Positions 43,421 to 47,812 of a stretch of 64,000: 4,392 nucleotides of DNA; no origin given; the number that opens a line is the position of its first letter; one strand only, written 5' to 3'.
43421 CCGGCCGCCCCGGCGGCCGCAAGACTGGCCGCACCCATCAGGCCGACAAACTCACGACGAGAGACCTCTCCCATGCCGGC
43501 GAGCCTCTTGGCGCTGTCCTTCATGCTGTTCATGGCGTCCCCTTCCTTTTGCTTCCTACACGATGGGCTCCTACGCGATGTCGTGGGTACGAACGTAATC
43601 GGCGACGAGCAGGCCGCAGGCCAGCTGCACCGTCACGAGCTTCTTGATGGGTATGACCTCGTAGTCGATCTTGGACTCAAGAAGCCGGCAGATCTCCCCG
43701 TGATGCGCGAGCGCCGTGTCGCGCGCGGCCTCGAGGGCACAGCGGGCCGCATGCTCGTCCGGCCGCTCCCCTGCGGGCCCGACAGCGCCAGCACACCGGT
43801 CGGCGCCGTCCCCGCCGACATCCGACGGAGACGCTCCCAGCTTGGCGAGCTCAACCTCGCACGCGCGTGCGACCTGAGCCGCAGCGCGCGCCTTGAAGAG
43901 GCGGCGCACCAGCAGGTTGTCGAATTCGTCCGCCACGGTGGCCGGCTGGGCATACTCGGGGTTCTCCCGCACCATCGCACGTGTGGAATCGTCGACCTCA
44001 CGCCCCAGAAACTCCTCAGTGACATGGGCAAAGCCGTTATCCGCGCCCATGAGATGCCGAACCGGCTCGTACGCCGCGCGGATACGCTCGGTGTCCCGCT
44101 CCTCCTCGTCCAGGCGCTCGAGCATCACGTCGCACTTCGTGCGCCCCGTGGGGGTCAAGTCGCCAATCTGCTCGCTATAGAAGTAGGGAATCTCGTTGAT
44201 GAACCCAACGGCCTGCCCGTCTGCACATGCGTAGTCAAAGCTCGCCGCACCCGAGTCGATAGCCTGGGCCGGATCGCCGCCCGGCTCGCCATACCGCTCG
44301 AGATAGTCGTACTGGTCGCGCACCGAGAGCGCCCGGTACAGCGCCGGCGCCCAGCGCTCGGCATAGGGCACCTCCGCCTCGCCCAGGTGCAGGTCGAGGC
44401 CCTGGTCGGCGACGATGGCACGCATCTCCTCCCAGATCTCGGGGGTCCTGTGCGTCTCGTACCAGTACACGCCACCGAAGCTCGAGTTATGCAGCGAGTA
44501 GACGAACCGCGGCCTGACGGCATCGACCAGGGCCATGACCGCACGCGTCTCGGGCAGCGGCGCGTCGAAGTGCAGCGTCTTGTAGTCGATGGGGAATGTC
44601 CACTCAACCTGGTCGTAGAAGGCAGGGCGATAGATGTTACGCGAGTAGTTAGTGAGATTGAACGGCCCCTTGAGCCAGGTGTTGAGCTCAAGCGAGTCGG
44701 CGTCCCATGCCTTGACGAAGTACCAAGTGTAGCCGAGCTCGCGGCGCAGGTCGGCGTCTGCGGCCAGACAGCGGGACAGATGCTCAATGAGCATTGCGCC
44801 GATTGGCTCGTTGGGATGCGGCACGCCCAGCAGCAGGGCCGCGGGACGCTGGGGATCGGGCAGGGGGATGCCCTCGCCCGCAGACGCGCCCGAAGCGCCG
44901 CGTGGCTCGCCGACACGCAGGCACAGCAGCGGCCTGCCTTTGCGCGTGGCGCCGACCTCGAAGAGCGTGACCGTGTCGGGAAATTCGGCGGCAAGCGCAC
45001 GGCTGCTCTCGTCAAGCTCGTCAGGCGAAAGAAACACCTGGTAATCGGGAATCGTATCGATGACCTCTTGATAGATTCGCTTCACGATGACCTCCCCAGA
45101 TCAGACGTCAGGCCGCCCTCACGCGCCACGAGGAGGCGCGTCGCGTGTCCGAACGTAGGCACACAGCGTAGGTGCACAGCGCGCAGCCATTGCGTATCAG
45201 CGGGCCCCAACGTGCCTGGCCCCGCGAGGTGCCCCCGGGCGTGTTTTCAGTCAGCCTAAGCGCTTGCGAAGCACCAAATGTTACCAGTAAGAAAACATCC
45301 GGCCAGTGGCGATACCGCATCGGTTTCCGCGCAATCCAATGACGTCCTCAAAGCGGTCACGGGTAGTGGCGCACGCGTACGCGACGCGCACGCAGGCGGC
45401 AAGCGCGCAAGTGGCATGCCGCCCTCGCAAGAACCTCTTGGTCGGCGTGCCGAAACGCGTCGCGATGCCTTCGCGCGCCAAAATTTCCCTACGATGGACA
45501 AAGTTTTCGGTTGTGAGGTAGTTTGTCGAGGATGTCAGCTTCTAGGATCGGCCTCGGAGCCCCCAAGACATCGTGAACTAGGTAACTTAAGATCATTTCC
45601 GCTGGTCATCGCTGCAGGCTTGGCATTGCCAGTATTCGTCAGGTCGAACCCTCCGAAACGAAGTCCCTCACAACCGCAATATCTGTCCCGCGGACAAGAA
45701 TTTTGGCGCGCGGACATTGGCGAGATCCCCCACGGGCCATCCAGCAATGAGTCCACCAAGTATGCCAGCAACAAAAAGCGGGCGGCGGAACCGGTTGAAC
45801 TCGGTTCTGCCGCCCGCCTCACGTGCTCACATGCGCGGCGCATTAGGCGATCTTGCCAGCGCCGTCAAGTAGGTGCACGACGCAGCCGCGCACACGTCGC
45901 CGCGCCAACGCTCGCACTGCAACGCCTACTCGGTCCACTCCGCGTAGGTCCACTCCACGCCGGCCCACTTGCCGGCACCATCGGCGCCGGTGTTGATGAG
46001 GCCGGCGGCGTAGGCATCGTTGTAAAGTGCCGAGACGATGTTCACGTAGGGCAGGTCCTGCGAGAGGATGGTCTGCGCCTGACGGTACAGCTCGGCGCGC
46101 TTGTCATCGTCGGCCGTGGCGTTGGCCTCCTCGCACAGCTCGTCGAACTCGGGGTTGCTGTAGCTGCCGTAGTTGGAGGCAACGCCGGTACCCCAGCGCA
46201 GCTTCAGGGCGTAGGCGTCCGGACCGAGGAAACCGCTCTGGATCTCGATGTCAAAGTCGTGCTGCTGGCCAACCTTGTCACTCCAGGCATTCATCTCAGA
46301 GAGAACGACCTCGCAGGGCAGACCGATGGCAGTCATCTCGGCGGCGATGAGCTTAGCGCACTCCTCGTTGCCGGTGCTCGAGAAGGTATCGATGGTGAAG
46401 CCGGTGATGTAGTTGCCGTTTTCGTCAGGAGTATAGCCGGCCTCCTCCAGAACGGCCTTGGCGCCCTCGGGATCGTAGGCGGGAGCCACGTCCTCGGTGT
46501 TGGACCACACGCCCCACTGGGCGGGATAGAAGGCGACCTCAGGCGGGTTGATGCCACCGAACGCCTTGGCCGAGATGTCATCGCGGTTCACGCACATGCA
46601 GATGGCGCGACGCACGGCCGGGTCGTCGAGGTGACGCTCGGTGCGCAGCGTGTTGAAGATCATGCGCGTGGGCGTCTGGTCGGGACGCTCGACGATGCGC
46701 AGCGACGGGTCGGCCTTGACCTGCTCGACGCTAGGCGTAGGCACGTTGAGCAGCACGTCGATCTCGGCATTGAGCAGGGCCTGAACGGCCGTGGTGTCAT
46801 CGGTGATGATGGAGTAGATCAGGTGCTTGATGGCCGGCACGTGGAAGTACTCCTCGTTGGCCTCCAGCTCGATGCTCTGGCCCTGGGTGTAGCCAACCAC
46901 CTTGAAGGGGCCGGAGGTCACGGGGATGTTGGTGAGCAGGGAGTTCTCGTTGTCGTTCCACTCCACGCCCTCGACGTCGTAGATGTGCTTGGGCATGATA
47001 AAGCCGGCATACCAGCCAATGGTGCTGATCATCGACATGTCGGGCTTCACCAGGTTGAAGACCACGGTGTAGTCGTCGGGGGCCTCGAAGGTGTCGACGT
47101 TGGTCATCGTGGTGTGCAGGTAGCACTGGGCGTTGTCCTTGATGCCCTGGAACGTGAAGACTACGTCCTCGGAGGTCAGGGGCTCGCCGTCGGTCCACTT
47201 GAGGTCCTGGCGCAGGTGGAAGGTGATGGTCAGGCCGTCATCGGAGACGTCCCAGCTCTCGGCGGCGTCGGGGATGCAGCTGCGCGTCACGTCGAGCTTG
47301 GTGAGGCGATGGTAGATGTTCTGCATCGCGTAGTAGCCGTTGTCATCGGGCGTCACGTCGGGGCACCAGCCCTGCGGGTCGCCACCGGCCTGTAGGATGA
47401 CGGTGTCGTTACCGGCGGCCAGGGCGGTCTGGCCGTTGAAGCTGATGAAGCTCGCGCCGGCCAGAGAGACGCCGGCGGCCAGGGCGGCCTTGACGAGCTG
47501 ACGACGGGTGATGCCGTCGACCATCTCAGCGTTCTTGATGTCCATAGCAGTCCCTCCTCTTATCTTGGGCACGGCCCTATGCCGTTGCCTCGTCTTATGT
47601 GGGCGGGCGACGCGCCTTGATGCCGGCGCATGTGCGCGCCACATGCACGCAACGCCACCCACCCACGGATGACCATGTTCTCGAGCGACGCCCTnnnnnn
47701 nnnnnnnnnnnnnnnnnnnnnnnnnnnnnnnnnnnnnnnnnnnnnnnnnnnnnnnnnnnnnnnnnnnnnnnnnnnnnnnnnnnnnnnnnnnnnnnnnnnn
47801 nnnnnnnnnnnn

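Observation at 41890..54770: Dpp-type importer carrying three cytosolic M14-like peptidase paralogs and multiple binding proteins: candidate import-and-trim system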

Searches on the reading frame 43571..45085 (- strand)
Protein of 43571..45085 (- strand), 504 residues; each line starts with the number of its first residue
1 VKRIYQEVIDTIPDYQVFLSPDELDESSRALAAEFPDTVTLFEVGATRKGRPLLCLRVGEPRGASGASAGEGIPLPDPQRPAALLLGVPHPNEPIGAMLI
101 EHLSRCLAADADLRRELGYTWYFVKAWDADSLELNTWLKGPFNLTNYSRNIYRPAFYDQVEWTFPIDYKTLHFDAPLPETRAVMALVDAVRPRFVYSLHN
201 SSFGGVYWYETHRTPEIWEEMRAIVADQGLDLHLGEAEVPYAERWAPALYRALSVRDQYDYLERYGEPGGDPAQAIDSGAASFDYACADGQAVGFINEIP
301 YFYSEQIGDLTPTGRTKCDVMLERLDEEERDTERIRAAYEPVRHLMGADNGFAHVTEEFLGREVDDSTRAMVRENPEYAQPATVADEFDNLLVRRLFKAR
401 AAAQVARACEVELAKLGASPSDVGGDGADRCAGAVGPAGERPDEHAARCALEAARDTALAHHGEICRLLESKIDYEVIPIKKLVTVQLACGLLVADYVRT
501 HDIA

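Call 3: search_protein_families(library=pfam, proteins=[window:43571-45085:-], max_evalue=0.01)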
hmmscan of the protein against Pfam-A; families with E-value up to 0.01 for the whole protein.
window:43571-45085:- (504 aa): 1 family
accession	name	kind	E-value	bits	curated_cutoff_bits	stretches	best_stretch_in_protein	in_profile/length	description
PF00246.29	Peptidase_M14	-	3.2e-07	30.7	21.6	1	29-210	6-193/286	Zinc carboxypeptidase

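Call 4: search_protein_families(library=ncbifam, proteins=[window:43571-45085:-], max_evalue=0.01)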
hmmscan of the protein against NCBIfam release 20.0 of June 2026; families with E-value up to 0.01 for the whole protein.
window:43571-45085:- (504 aa): 0 families

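Call 71: find_homologous_proteins(query=window:43571-45085:-, max_evalue=1e-50)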
Query window:43571-45085:- (504 aa): 1301 proteins with E <= 1e-50 among 8000 candidates; the best 120 are listed.
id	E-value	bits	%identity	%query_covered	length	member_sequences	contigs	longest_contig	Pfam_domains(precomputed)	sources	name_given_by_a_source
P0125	0.0e+0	1163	100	100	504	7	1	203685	PF00246.30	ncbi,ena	-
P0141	8.4e-220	749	98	65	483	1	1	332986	PF00246.30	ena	-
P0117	2.0e-196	672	61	100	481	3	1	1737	PF00246.30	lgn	-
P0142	1.5e-192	659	60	100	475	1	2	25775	PF00246.30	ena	-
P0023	4.6e-190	651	59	100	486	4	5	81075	PF00246.30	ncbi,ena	-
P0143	7.7e-188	643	60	100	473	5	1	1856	PF00246.30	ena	-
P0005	8.3e-162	557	53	99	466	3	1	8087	PF00246.30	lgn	-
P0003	6.3e-159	548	52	99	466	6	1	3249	PF00246.30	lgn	-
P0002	2.1e-157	543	51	99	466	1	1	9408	PF00246.30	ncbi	-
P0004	5.0e-157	542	52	100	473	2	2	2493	PF00246.30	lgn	-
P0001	6.2e-157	541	51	99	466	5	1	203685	PF00246.30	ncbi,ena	-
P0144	8.2e-156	538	54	99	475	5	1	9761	PF00246.30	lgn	-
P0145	6.0e-155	535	54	99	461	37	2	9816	PF00246.30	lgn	-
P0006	3.8e-144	499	50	100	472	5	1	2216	PF00246.30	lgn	-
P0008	1.6e-131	457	46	100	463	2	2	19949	PF00246.30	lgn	-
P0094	1.9e-131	457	46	99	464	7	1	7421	PF00246.30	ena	-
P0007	2.0e-130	454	45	99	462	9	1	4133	PF00246.30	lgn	-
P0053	4.3e-130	453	45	99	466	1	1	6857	PF00246.30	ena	-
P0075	2.7e-129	450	45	99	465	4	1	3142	PF00246.30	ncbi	-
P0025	5.6e-129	449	45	99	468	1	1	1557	PF00246.30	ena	-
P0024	1.4e-128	448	45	99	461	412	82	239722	PF00246.30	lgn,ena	-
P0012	1.2e-127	445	45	99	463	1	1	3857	PF00246.30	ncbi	-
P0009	1.3e-127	445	45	99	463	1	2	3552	PF00246.30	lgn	-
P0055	1.4e-127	445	44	99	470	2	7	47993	PF00246.30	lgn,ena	-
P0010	1.9e-127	444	45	99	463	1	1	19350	PF00246.30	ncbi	-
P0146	2.0e-127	444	45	99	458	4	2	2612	PF00246.30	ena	-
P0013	2.0e-127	444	45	99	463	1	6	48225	PF00246.30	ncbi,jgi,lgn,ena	-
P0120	5.0e-127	443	43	100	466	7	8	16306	PF00246.30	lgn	-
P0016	6.1e-127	442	45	99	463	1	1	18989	PF00246.30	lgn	-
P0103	6.2e-127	442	42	99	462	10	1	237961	PF00246.30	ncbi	-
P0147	6.4e-127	442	46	99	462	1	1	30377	PF00246.30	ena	-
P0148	7.2e-127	442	44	100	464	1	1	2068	PF00246.30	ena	-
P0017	9.0e-127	442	45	99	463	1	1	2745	PF00246.30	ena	-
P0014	1.2e-126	441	45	99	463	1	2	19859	PF00246.30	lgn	-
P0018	3.4e-126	440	45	99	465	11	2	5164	PF00246.30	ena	-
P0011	3.6e-126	440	44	99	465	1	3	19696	PF00246.30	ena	-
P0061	4.1e-126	440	44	100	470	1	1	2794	PF00246.30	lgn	-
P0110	4.6e-126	440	46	100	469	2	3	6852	PF00246.30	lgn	-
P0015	4.6e-126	440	45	99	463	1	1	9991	PF00246.30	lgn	-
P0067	6.6e-126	439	44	99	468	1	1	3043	PF00246.30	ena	-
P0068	8.6e-126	439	44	99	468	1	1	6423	PF00246.30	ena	-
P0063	9.7e-126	438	44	99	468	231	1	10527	PF00246.30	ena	-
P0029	1.2e-125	438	44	99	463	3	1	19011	PF00246.30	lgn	-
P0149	1.5e-125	438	45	99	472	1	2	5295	PF00246.30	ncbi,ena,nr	ncbi:MAG: zinc carboxypeptidase [Firmicutes bacterium]|nr:zinc carboxypeptidase [Bacillota bacterium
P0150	1.6e-125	438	43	100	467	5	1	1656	PF00246.30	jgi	-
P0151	2.5e-125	437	44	99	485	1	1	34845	PF00246.30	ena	-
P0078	2.9e-125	437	44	99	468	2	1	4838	PF00246.30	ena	-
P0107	3.0e-125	437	44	100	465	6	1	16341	PF00246.30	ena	-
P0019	4.5e-125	436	45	99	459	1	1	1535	PF00246.30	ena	-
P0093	4.6e-125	436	44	100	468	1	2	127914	PF00246.30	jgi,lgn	-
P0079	6.0e-125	436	44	99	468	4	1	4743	PF00246.30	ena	-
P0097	9.5e-125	435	44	99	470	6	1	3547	PF00246.30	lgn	-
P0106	1.0e-124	435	43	100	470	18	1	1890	PF00246.30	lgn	-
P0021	1.6e-124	434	45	99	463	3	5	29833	PF00246.30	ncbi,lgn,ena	-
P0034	2.1e-124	434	44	99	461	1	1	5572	PF00246.30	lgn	-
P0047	2.1e-124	434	43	100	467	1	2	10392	PF00246.30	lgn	-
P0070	2.3e-124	434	43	100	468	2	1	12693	PF00246.30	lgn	-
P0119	2.4e-124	434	43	99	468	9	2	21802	PF00246.30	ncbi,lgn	-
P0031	2.6e-124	434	42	99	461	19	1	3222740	PF00246.30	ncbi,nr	ncbi:hypothetical protein KFE17_07975 [Faecalicatena sp. Marseille-Q4148]|nr:hypothetical protein KF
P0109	7.4e-124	432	43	99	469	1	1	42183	PF00246.30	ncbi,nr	ncbi:MAG: M14 family zinc carboxypeptidase [Clostridiaceae bacterium]|nr:M14 family zinc carboxypept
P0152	8.1e-124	432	44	98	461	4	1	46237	PF00246.30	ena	-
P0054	9.3e-124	432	44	99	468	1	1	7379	PF00246.30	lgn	-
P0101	1.7e-123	431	43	100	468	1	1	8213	PF00246.30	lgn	-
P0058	2.1e-123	431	44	99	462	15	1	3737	PF00246.30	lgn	-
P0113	2.7e-123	430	43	100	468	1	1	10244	PF00246.30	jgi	jgi:hypothetical protein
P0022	2.7e-123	430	42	99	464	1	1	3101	PF00246.30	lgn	-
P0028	3.0e-123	430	42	100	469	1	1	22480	PF00246.30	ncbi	-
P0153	3.8e-123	430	43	100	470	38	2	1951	PF00246.30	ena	-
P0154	3.8e-123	430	44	99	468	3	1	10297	PF00246.30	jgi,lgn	-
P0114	4.5e-123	430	43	100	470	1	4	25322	PF00246.30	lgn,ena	-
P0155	5.3e-123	429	43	99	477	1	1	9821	PF00246.30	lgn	-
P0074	1.8e-122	428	43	100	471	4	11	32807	PF00246.30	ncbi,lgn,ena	-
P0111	1.8e-122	428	44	98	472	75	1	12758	PF00246.30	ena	-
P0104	2.3e-122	427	42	99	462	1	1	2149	PF00246.30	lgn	-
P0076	2.7e-122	427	44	100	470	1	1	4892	PF00246.30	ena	-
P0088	1.0e-121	425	43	100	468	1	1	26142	PF00246.30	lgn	-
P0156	1.1e-121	425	44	99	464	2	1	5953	PF00246.30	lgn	-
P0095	2.8e-121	424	43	100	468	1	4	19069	PF00246.30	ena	-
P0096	3.2e-121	424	43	100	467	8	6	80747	PF00246.30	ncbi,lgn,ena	-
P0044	3.4e-121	423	43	100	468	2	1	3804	PF00246.30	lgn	-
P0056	3.5e-121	423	43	100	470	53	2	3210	PF00246.30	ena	-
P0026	4.0e-121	423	43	99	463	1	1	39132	PF00246.30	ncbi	-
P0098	4.3e-121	423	43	100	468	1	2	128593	PF00246.30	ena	-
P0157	5.8e-121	423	44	99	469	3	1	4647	PF00246.30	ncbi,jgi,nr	ncbi:MAG: zinc carboxypeptidase [Treponema sp.]|jgi:hypothetical protein|nr:zinc carboxypeptidase [T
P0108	8.4e-121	422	42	99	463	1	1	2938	PF00246.30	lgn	-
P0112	8.9e-121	422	42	99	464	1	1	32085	PF00246.30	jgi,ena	-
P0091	1.2e-120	422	44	100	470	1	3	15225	PF00246.30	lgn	-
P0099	1.9e-120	421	41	100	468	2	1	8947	PF00246.30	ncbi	ncbi:M14 family zinc carboxypeptidase [Faecalimonas sp.]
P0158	2.0e-120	421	42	99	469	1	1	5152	PF00246.30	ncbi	-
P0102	2.2e-120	421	43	100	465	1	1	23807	PF00246.30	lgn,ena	-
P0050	4.0e-120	420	43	100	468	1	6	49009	PF00246.30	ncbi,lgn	-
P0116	6.1e-120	419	42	99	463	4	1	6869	PF00246.30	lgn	-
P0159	1.6e-119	418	42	100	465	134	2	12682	PF00246.30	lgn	-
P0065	2.4e-119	417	42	100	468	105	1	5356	PF00246.30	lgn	-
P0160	2.5e-119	417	41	100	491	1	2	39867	PF00246.30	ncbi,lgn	-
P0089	2.5e-119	417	43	99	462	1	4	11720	PF00246.30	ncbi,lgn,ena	-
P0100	4.9e-119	416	43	99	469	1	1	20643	PF00246.30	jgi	jgi:hypothetical protein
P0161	6.5e-119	416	43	99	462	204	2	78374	PF00246.30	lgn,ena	-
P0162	9.4e-119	415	42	100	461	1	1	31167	PF00246.30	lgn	-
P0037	9.9e-119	415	43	99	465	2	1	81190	PF00246.30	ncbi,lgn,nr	ncbi:MAG: M14 family zinc carboxypeptidase [Eubacteriales bacterium]|nr:M14 family zinc carboxypepti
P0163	2.2e-118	414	41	99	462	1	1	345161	PF00246.30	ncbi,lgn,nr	ncbi:zinc carboxypeptidase [[Bacillus] sp. KCTC 13219]|nr:zinc carboxypeptidase [[Bacillus] sp. KCTC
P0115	5.0e-118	413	41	99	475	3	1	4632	PF00246.30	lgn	-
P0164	1.6e-117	411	43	94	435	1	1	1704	PF00246.30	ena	-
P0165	3.9e-117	410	42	100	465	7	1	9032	PF00246.30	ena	-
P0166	5.6e-117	410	42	99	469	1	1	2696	PF00246.30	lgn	-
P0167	6.0e-117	409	43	99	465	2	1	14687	PF00246.30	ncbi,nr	ncbi:MAG: hypothetical protein LLF87_10640 [Eubacteriales bacterium]|nr:hypothetical protein [Eubact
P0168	1.2e-116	409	42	99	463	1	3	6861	PF00246.30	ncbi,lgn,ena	-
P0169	1.6e-116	408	43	100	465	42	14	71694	PF00246.30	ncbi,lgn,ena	-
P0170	2.0e-116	408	41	99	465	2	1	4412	PF00246.30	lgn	-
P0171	2.0e-116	408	43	99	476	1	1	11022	PF00246.30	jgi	jgi:hypothetical protein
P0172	3.5e-116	407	42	99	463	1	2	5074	PF00246.30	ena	-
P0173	4.2e-116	407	41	100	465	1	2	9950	PF00246.30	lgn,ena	-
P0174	8.1e-116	406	40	99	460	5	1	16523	PF00246.30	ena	-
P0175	1.2e-115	405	40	100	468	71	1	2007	PF00246.30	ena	-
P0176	1.2e-115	405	42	99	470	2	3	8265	PF00246.30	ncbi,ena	-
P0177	2.1e-115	404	41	99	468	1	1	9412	PF00246.30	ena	-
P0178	4.5e-115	403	41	100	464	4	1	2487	PF00246.30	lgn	-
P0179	6.5e-115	403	42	99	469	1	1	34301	PF00246.30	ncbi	-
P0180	8.4e-115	402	42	99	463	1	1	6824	PF00246.30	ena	-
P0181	1.2e-114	402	41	99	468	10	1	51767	PF00246.30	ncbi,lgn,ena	-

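Call 72: find_encoding_contigs(protein=P0141, flank=10000, max_places=2)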
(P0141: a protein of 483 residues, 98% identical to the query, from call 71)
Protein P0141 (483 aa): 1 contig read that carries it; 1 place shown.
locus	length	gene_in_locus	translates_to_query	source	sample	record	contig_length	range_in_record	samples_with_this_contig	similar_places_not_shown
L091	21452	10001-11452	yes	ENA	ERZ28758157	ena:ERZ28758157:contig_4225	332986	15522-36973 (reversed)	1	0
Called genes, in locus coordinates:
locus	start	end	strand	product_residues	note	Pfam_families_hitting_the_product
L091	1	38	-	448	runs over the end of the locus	PF01554:MatE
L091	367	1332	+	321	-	PF19300:BPD_transp_1_N, PF00528:BPD_transp_1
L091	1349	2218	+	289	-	PF00528:BPD_transp_1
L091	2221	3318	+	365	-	PF00005:ABC_tran, PF02463:SMC_N (weak), PF08352:oligo_HPY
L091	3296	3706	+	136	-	PF00005:ABC_tran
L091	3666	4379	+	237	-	PF00005:ABC_tran, PF08352:oligo_HPY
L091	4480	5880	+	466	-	PF00246:Peptidase_M14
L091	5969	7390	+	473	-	PF00246:Peptidase_M14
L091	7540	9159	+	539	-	PF00496:SBP_bac_5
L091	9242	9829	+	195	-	-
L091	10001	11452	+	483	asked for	PF00246:Peptidase_M14 (weak)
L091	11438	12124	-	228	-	-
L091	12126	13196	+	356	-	PF00496:SBP_bac_5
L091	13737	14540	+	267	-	PF01757:Acyl_transf_3 (faint), PF07786:HGSNAT_cat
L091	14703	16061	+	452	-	PF13173:AAA_14, PF13635:DUF4143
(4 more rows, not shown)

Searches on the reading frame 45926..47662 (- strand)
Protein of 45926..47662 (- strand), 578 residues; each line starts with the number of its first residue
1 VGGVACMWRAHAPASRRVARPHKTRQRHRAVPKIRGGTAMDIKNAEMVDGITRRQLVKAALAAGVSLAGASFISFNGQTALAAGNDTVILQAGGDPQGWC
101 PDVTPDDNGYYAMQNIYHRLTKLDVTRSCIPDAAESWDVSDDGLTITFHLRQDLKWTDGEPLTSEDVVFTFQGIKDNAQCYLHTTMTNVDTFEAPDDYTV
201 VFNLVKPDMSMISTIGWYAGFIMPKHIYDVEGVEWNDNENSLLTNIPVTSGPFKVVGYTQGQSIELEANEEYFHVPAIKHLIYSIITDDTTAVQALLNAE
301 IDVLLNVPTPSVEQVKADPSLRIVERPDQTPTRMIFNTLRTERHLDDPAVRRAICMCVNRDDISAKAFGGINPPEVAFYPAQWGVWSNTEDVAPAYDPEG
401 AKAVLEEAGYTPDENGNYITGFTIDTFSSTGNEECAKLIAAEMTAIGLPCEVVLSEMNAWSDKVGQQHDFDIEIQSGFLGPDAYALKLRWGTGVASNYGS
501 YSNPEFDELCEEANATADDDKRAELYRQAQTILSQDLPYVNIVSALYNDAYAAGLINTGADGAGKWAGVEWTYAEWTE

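Call 3: search_protein_families(library=pfam, proteins=[window:45926-47662:-], max_evalue=0.01)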
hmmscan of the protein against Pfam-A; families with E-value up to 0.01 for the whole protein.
window:45926-47662:- (578 aa): 1 family
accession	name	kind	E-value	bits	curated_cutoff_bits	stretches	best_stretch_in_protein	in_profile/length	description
PF00496.27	SBP_bac_5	-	3.9e-78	263.6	32.4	1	130-477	3-346/368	Bacterial extracellular solute-binding proteins, family 5 Middle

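Call 4: search_protein_families(library=ncbifam, proteins=[window:45926-47662:-], max_evalue=0.01)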
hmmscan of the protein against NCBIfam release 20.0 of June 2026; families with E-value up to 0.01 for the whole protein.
window:45926-47662:- (578 aa): 12 families
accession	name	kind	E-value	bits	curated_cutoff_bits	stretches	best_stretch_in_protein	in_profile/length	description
NF045467.1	Opp4A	equivalog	4.9e-46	157.1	650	1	116-545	66-528/556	oligopeptide ABC transporter substrate-binding protein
NF043070.1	DppA_dipep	equivalog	3.4e-44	151.3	1005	1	83-543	26-504/535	dipeptide ABC transporter periplasmic-binding protein DppA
NF011689.0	PRK15109.1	equivalog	6.8e-41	140.5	560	1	115-552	64-517/547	ABC transporter substrate-binding protein SapA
NF045468.1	Opp5A_nikA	equivalog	1.2e-35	123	600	1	116-544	44-458/488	nickel ABC transporter substrate-binding protein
TIGR02294.1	nickel_nikA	equivalog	4.2e-34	117.9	393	1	109-542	28-470/501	nickel ABC transporter substrate-binding protein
NF047575.1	opine_bind_CntA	exception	6.9e-27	94.2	800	1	116-459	65-416/535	staphylopine-dependent metal ABC transporter substrate-binding lipoprotein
NF011942.0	PRK15413.1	equivalog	9.2e-27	93.9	594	1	112-544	54-482/512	glutathione ABC transporter substrate-binding protein GsiB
NF011684.0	PRK15104.1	equivalog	7.9e-23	80.9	947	1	51-542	4-508/543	oligopeptide ABC transporter substrate-binding protein OppA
NF007287.0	PRK09755.1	equivalog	9.2e-22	77.5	1098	1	93-542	40-500/535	ABC transporter substrate-binding protein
TIGR04028.1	SBP_KPN_01854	hypoth_equivalog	4.5e-21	75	468.5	1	113-535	27-470/509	TIGR04028 family ABC transporter substrate-binding protein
NF010149.0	PRK13626.1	equivalog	1.1e-06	27.7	476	1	113-278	147-295/552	HTH-type transcriptional regulator SgrR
NF043077.1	MMSYN1_0169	equivalog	0.00097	17.7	650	0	187-297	255-369/896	oligopeptide ABC transporter substrate-binding protein OppA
